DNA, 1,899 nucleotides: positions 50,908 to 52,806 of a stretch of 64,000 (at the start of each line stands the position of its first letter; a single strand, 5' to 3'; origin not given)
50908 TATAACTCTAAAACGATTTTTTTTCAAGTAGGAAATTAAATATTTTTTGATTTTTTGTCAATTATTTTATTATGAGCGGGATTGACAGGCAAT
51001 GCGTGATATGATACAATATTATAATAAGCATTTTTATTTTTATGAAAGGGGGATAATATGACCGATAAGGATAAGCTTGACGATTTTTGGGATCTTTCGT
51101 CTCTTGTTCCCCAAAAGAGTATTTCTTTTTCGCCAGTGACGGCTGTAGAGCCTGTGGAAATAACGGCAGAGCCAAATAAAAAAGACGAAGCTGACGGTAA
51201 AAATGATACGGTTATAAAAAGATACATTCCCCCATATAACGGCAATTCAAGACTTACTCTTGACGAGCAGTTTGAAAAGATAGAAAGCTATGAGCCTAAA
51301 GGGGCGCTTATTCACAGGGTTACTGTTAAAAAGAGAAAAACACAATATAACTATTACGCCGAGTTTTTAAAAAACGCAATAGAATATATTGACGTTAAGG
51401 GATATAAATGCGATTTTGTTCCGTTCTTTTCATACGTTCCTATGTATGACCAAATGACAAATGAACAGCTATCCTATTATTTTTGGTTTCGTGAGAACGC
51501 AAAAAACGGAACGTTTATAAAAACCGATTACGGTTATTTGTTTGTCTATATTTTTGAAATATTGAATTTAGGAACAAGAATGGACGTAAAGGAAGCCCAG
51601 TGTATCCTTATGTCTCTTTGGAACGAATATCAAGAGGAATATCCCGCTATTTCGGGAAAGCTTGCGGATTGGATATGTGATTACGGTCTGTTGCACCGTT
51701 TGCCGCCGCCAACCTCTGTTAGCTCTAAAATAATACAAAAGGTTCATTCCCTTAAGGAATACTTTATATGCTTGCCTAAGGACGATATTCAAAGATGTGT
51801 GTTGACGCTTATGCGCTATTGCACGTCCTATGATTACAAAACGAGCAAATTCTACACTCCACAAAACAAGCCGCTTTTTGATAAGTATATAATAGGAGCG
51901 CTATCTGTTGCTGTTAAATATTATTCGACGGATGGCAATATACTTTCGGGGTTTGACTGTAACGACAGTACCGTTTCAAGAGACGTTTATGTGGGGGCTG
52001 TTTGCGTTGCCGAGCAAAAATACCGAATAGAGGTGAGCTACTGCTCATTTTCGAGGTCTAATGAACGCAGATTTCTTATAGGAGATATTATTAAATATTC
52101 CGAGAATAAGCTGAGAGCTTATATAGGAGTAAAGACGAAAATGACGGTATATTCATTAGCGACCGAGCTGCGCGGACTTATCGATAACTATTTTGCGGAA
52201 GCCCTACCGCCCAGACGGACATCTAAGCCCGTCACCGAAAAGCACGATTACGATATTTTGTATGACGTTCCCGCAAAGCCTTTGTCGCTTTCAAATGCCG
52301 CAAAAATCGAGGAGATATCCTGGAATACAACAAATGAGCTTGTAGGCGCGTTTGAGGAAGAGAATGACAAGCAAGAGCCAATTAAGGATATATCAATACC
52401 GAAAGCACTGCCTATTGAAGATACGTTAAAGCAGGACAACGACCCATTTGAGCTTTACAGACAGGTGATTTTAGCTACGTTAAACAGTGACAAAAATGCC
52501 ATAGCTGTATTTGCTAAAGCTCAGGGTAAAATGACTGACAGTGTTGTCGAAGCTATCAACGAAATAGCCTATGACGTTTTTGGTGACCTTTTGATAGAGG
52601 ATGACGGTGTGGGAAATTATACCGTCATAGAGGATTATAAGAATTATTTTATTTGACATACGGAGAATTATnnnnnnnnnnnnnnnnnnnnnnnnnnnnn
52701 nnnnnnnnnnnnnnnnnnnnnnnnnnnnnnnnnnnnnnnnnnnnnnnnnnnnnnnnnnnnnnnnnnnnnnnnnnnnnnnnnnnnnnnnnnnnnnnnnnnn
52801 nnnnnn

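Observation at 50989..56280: Three-gene TerB-N/TerB-C + DUF2791-type ATPase + Lhr-like helicase cassette (Shango-like defence system) in a housekeeping neighbourhood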

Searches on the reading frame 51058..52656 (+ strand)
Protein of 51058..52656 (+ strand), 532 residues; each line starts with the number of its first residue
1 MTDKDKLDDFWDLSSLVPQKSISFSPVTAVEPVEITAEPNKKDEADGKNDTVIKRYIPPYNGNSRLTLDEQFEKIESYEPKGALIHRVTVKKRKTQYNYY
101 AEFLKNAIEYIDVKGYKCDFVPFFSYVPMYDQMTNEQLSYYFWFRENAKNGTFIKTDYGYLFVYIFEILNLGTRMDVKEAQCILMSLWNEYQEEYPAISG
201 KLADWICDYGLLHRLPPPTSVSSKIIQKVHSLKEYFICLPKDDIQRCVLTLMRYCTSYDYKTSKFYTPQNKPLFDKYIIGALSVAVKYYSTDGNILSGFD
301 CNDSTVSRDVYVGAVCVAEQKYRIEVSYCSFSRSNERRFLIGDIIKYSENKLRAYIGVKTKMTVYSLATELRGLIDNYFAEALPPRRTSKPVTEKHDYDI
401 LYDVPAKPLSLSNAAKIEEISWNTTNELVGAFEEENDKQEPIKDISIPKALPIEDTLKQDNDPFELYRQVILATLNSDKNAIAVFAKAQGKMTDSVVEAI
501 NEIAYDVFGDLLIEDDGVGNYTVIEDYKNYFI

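Call 3: search_protein_families(library=pfam, proteins=[window:51058-52653:+], max_evalue=0.1)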
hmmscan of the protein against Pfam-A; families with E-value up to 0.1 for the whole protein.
window:51058-52653:+ (532 aa): 3 families
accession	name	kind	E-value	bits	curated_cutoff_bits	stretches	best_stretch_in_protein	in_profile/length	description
PF13208.11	TerB_N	-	2.6e-14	53.9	25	1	92-216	22-138/207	TerB N-terminal domain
PF15615.11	TerB_C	-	1.6e-09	38.6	26.3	1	422-527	32-143/148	TerB-C domain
PF16175.11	DUF4875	-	0.013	15.7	25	1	283-361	74-145/156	Domain of unknown function (DUF4875)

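Call 4: search_protein_families(library=padloc, proteins=[window:51058-52653:+], max_evalue=0.1)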
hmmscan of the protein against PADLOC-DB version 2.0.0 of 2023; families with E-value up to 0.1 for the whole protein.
window:51058-52653:+ (532 aa): 1 family
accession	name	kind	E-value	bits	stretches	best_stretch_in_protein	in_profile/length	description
PDLC03958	SngA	-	9.8e-42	142.2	1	84-529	70-521/528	-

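Call 5: search_protein_families(library=ncbifam, proteins=[window:51058-52653:+], max_evalue=0.1)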
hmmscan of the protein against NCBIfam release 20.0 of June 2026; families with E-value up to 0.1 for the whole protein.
window:51058-52653:+ (532 aa): 0 families

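Call 20: find_encoding_contigs(protein=window:51058-52656:+, flank=10000, max_places=10)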
Protein window:51058-52656:+ (532 aa): no gene with exactly this product is on record in the collection.

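Call 23: find_homologous_proteins(query=window:51058-52653:+, max_evalue=0.001)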
Query window:51058-52653:+ (532 aa): 262 proteins with E <= 0.001 among 8000 candidates; the best 120 are listed.
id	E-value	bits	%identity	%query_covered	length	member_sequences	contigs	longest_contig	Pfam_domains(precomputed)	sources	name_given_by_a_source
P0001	0.0e+0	1216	100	100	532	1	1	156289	PF13208.12,PF15615.12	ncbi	-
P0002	2.2e-294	995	81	100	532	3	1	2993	PF13208.12,PF15615.12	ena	-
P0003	2.6e-230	783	64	100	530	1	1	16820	PF13208.12,PF15615.12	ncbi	-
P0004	3.0e-224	763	63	99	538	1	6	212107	PF13208.12,PF15615.12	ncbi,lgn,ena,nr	ncbi:MAG: TerB N-terminal domain-containing protein [Clostridia bacterium]|nr:TerB N-terminal domain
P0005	5.1e-217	740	62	99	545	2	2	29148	PF13208.12,PF15615.12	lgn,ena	-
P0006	5.2e-215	733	61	99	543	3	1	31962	PF13208.12,PF15615.12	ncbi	-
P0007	3.9e-212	723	60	99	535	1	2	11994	PF13208.12,PF15615.12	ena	-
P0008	1.6e-203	695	60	99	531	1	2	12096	PF13208.12,PF15615.12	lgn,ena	-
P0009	4.4e-203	694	59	99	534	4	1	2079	PF13208.12,PF15615.12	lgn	-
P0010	3.9e-201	687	58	99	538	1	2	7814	PF13208.12,PF15615.12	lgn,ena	-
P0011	2.3e-200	685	59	99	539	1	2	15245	PF13208.12,PF15615.12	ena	-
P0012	3.3e-198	678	57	99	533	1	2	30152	PF13208.12,PF15615.12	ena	-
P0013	7.3e-197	673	56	99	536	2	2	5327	PF13208.12,PF15615.12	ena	-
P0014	2.9e-195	668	56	99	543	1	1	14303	PF13208.12,PF15615.12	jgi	-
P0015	6.3e-194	663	56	99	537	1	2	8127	PF13208.12,PF15615.12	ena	-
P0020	1.5e-173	596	52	98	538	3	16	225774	PF13208.12,PF15615.12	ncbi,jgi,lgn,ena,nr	ncbi:MAG: hypothetical protein E7607_01415 [Ruminococcaceae bacterium]|nr:hypothetical protein [Osci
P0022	7.0e-171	587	51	99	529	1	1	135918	PF13208.12,PF15615.12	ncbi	-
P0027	7.2e-168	577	49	99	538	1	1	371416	PF13208.12,PF15615.12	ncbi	-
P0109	1.0e-125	438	40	99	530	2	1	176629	PF13208.12,PF15615.12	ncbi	-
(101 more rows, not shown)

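Call 24: find_encoding_contigs(protein=P0001, flank=10000, max_places=4)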
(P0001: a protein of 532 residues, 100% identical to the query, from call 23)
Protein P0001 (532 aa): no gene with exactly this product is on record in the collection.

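Call 25: find_encoding_contigs(protein=P0004, flank=10000, max_places=4)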
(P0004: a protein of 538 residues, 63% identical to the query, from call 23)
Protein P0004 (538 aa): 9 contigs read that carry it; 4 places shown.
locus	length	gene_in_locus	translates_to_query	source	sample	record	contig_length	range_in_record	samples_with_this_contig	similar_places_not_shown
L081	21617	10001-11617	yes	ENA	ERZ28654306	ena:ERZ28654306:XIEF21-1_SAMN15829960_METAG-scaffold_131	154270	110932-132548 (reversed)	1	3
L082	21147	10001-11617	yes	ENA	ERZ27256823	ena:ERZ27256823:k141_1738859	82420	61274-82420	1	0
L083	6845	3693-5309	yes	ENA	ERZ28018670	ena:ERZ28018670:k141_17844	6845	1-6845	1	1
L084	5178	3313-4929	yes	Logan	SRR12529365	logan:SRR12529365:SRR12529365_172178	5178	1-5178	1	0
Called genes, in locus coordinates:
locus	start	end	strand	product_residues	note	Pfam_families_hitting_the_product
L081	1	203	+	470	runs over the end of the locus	PF14691:Fer4_20, PF01262:AlaDh_PNT_C (faint), PF13738:Pyr_redox_3 (faint), PF01266:DAO (weak), PF01946:Thi4, PF07992:Pyr_redox_2, PF13450:NAD_binding_8, PF00070:Pyr_redox (weak), +2 more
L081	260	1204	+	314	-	-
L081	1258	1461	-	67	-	PF05979:DUF896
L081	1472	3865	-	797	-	PF01588:tRNA_bind, PF03483:B3_4, PF03484:B5, PF17759:tRNA_synthFbeta, PF03147:FDX-ACB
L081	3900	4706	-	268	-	PF00106:adh_short, PF08659:KR, PF13561:adh_short_C2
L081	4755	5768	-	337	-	PF02912:Phe_tRNA-synt_N, PF01409:tRNA-synt_2d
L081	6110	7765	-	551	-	PF01676:Metalloenzyme, PF06415:iPGM_N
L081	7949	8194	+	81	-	PF00583:Acetyltransf_1, PF13508:Acetyltransf_7, PF13673:Acetyltransf_10 (weak)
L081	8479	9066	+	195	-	PF03352:Adenine_glyco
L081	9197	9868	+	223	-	PF04140:ICMT, PF04191:PEMT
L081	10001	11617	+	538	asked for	PF13208:TerB_N, PF15615:TerB_C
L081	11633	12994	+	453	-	PF10923:BrxC_BrxD, PF13191:AAA_16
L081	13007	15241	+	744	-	PF00270:DEAD, PF04851:ResIII, PF00271:Helicase_C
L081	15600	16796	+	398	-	PF00291:PALP, PF01842:ACT (weak)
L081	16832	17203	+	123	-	PF01042:Ribonuc_L-PSP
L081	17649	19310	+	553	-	PF02776:TPP_enzyme_N, PF00205:TPP_enzyme_M, PF02775:TPP_enzyme_C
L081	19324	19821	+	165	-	PF01842:ACT, PF22629:ACT_AHAS_ss, PF13710:ACT_5, PF10369:ALS_ss_C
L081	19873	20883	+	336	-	PF02826:2-Hacid_dh_C (weak), PF03446:NAD_binding_2 (weak), PF03807:F420_oxidored (weak), PF07991:KARI_N, PF01450:KARI_C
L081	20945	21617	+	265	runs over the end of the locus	PF03309:Pan_kinase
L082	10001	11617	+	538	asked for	PF13208:TerB_N, PF15615:TerB_C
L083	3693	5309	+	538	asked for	PF13208:TerB_N, PF15615:TerB_C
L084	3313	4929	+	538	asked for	PF13208:TerB_N, PF15615:TerB_C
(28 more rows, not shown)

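Call 27: find_encoding_contigs(protein=P0003, flank=10000, max_places=2)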
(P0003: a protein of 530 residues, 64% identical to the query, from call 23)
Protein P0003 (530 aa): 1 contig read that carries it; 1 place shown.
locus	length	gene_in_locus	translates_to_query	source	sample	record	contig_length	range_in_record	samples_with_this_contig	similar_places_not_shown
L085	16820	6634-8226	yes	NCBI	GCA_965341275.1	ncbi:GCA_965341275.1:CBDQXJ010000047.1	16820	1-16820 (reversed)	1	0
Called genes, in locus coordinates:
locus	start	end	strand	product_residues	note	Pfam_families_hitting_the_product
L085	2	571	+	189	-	?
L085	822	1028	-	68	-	PF05979:DUF896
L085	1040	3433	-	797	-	PF01588:tRNA_bind, PF03483:B3_4, PF03484:B5, PF17759:tRNA_synthFbeta, PF03147:FDX-ACB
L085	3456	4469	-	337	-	PF02912:Phe_tRNA-synt_N, PF01409:tRNA-synt_2d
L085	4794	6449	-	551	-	PF01676:Metalloenzyme, PF06415:iPGM_N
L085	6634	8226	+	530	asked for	PF13208:TerB_N, PF15615:TerB_C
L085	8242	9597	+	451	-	PF10923:BrxC_BrxD, PF13191:AAA_16 (weak)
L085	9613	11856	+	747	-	PF00270:DEAD, PF04851:ResIII, PF00271:Helicase_C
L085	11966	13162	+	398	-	PF00291:PALP, PF01842:ACT (weak)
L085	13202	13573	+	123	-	PF01042:Ribonuc_L-PSP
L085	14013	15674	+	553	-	PF02776:TPP_enzyme_N, PF00205:TPP_enzyme_M, PF02775:TPP_enzyme_C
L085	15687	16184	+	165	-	PF01842:ACT, PF22629:ACT_AHAS_ss, PF13710:ACT_5 (weak), PF10369:ALS_ss_C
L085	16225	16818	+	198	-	?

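Call 28: find_encoding_contigs(protein=P0006, flank=10000, max_places=2)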
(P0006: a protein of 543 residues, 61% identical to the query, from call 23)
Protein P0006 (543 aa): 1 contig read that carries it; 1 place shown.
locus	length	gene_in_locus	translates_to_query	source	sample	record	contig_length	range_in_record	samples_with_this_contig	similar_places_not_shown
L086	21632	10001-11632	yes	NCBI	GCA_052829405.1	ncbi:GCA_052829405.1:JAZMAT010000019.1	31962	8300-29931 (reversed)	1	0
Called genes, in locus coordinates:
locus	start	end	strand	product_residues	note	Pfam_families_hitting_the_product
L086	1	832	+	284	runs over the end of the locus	PF10418:DHODB_Fe-S_bind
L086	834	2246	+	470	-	PF14691:Fer4_20, PF13738:Pyr_redox_3 (faint), PF01266:DAO (weak), PF01946:Thi4, PF03807:F420_oxidored (faint), PF07992:Pyr_redox_2, PF13450:NAD_binding_8, PF00070:Pyr_redox (weak), +1 more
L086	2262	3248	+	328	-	PF12708:Pect-lyase_RHGA_epim (faint)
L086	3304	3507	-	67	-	PF05979:DUF896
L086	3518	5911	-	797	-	PF01588:tRNA_bind, PF03483:B3_4, PF03484:B5, PF17759:tRNA_synthFbeta, PF03147:FDX-ACB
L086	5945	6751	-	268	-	PF00106:adh_short, PF08659:KR, PF13561:adh_short_C2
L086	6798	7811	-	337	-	PF02912:Phe_tRNA-synt_N, PF01409:tRNA-synt_2d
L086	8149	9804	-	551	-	PF01676:Metalloenzyme, PF06415:iPGM_N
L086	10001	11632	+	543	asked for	PF13208:TerB_N, PF15615:TerB_C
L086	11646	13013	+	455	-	PF10923:BrxC_BrxD, PF13191:AAA_16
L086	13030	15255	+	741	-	PF00270:DEAD, PF04851:ResIII, PF00271:Helicase_C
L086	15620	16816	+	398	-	PF00291:PALP, PF01842:ACT (weak)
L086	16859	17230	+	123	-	PF01042:Ribonuc_L-PSP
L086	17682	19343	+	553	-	PF02776:TPP_enzyme_N, PF00205:TPP_enzyme_M, PF02775:TPP_enzyme_C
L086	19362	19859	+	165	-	PF01842:ACT, PF22629:ACT_AHAS_ss, PF13710:ACT_5, PF10369:ALS_ss_C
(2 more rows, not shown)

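Call 29: find_encoding_contigs(protein=P0020, flank=10000, max_places=3)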
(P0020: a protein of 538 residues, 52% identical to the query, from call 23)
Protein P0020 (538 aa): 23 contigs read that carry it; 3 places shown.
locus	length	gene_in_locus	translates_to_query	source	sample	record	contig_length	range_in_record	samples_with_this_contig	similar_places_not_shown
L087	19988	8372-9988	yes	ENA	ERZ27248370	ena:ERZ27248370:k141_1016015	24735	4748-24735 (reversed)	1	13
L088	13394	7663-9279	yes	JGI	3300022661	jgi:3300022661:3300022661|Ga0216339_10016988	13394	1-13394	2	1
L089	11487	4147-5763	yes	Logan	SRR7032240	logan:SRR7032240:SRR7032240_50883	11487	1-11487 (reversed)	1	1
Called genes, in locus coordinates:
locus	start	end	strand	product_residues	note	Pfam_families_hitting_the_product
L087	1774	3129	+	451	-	PF01229:Glyco_hydro_39, PF11790:Glyco_hydro_cc (weak)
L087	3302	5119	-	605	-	PF00890:FAD_binding_2 (weak), PF01266:DAO (weak), PF12831:FAD_oxidored, PF13450:NAD_binding_8 (weak)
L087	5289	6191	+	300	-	PF02311:AraC_binding (weak), PF00165:HTH_AraC, PF12833:HTH_18, PF00165:HTH_AraC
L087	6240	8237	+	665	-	-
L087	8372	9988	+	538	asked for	PF13208:TerB_N, PF15615:TerB_C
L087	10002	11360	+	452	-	PF10923:BrxC_BrxD, PF13191:AAA_16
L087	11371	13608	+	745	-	PF00270:DEAD, PF04851:ResIII (weak), PF00271:Helicase_C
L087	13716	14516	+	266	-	PF03309:Pan_kinase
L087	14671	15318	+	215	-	PF09515:Thia_YuaJ (weak), PF12822:ECF_trnsprt (weak)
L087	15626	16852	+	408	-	PF00764:Arginosuc_synth, PF20979:Arginosuc_syn_C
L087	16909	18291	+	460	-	PF00206:Lyase_1, PF14698:ASL_C2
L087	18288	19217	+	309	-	PF01118:Semialdhyde_dh, PF22698:Semialdhyde_dhC_1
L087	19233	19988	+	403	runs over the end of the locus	PF01960:ArgJ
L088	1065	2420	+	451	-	PF01229:Glyco_hydro_39, PF11790:Glyco_hydro_cc (weak)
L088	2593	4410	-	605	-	PF00890:FAD_binding_2 (weak), PF01266:DAO (weak), PF12831:FAD_oxidored, PF13450:NAD_binding_8 (weak)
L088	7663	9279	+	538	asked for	PF13208:TerB_N, PF15615:TerB_C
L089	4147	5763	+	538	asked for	PF13208:TerB_N, PF15615:TerB_C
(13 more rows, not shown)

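Call 31: find_encoding_contigs(protein=P0027, flank=10000, max_places=2)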
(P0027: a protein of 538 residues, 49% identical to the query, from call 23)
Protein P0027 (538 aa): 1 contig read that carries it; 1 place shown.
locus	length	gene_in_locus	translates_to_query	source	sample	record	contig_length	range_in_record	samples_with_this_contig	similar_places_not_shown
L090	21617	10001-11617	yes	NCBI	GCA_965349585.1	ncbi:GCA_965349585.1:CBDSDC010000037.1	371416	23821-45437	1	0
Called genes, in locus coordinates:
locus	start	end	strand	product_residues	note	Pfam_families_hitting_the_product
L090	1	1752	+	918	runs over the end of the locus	PF07517:SecA_DEAD, PF00270:DEAD (weak), PF01043:SecA_PP_bind, PF21090:P-loop_SecA, PF07516:SecA_SW, PF02810:SEC-C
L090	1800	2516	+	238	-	-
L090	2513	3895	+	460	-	-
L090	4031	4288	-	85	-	-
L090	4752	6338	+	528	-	PF13177:DNA_pol3_delta2, PF13604:AAA_30 (weak), PF00004:AAA, PF13401:AAA_22 (faint), PF22608:DNAX_ATPase_lid, PF12169:DNA_pol3_gamma3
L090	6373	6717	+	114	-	PF02575:YbaB_DNA_bd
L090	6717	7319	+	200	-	PF21176:RecR_HhH, PF02132:RecR_ZnF, PF13662:Toprim_4, PF01751:Toprim, PF21175:RecR_C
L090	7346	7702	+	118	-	-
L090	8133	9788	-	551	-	PF01676:Metalloenzyme, PF06415:iPGM_N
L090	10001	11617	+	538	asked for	PF13208:TerB_N, PF15615:TerB_C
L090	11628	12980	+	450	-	PF10923:BrxC_BrxD, PF13191:AAA_16 (weak)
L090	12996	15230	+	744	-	PF00270:DEAD, PF04851:ResIII (weak), PF00271:Helicase_C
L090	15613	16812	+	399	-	PF00291:PALP, PF01842:ACT (weak)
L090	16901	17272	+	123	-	PF01042:Ribonuc_L-PSP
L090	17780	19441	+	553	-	PF02776:TPP_enzyme_N, PF00205:TPP_enzyme_M, PF02775:TPP_enzyme_C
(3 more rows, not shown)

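Call 32: find_encoding_contigs(protein=P0109, flank=10000, max_places=2)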
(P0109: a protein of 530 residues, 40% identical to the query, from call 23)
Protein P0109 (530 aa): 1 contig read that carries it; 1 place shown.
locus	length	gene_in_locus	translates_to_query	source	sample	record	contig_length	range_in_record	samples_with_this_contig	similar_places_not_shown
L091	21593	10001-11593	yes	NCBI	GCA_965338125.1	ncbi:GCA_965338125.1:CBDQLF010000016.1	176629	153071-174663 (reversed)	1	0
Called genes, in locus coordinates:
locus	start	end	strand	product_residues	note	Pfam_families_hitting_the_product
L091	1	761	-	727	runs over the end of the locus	PF00528:BPD_transp_1, PF01547:SBP_bac_1, PF13416:SBP_bac_8, PF13531:SBP_bac_11, PF13343:SBP_bac_6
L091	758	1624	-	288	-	PF00528:BPD_transp_1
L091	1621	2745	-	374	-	PF00005:ABC_tran, PF13304:AAA_21 (faint), PF08402:TOBE_2 (weak)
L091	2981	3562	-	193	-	PF02163:Peptidase_M50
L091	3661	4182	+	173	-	-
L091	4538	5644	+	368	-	PF13439:Glyco_transf_4, PF13477:Glyco_trans_4_2 (faint), PF13579:Glyco_trans_4_4 (weak), PF02350:Epimerase_2 (weak), PF00534:Glycos_transf_1, PF13692:Glyco_trans_1_4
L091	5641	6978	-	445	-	PF03448:MgtE_N, PF00571:CBS (weak), PF01769:MgtE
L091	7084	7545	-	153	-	-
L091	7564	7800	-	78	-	PF13083:KH_KhpA-B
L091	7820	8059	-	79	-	PF00886:Ribosomal_S16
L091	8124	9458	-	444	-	PF02881:SRP54_N, PF00448:SRP54, PF01656:CbiA (faint), PF02978:SRP_SPB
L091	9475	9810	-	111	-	PF04297:UPF0122, PF04545:Sigma70_r4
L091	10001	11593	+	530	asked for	PF13208:TerB_N, PF15615:TerB_C (faint)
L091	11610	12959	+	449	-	PF10923:BrxC_BrxD, PF13191:AAA_16 (weak)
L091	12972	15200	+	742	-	PF00270:DEAD, PF04851:ResIII (weak), PF00271:Helicase_C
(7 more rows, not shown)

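Call 33: find_encoding_contigs(protein=P0022, flank=10000, max_places=2)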
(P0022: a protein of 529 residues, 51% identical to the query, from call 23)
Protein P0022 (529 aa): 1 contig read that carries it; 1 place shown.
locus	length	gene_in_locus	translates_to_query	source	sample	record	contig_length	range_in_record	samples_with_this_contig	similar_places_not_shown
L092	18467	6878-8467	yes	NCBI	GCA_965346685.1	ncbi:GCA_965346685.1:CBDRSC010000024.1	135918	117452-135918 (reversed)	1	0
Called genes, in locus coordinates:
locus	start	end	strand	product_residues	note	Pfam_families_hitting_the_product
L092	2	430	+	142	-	?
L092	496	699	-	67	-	PF05979:DUF896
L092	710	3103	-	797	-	PF01588:tRNA_bind, PF03483:B3_4, PF03484:B5, PF17759:tRNA_synthFbeta, PF03147:FDX-ACB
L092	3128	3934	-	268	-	PF00106:adh_short, PF01370:Epimerase (faint), PF08659:KR, PF13561:adh_short_C2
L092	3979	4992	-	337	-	PF02912:Phe_tRNA-synt_N, PF01409:tRNA-synt_2d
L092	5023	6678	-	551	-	PF01676:Metalloenzyme, PF06415:iPGM_N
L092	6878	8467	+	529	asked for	PF13208:TerB_N, PF15615:TerB_C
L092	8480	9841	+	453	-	PF10923:BrxC_BrxD, PF13191:AAA_16 (weak)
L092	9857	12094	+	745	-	PF00270:DEAD, PF00271:Helicase_C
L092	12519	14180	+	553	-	PF02776:TPP_enzyme_N, PF00205:TPP_enzyme_M, PF02775:TPP_enzyme_C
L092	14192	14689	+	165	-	PF01842:ACT, PF22629:ACT_AHAS_ss, PF13710:ACT_5, PF10369:ALS_ss_C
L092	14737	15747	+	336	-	PF02826:2-Hacid_dh_C (weak), PF03446:NAD_binding_2 (weak), PF03807:F420_oxidored (weak), PF07991:KARI_N, PF01450:KARI_C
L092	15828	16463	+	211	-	PF12822:ECF_trnsprt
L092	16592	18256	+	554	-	PF00920:ILVD_EDD_N, PF24877:ILV_EDD_C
